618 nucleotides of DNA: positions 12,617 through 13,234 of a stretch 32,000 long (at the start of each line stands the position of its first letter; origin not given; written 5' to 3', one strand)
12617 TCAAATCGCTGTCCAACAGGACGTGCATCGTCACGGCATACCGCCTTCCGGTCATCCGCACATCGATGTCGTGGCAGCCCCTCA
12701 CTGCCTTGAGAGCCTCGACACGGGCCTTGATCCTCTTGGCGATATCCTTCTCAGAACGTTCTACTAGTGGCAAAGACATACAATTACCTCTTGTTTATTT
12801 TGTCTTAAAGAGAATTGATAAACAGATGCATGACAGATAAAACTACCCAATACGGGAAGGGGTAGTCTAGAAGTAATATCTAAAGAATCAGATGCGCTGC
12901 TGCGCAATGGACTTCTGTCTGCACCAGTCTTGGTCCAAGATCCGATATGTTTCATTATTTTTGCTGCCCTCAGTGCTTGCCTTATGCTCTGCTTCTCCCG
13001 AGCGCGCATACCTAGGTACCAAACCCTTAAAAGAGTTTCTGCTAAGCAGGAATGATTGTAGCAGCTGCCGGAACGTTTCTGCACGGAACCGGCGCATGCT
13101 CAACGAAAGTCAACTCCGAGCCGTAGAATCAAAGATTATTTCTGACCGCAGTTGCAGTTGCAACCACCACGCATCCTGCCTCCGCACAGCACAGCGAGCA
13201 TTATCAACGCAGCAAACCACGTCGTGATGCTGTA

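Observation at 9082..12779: Stand-alone triple CDF C-terminal-domain protein translationally coupled to MgtA and a small 3-TM protein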

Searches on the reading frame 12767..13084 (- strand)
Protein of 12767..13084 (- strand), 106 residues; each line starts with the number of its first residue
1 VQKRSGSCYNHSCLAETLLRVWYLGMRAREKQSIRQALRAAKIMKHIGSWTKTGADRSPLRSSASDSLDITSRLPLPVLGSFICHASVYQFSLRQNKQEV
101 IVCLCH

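Call 74: search_protein_families(library=pfam, proteins=[window:12767-13084:-], max_evalue=1)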
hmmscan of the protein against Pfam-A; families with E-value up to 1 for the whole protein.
window:12767-13084:- (106 aa): 0 families
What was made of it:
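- Tried and rejected: Membrane-domain remnant upstream of the triple-CTD gene: none found (call 74).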
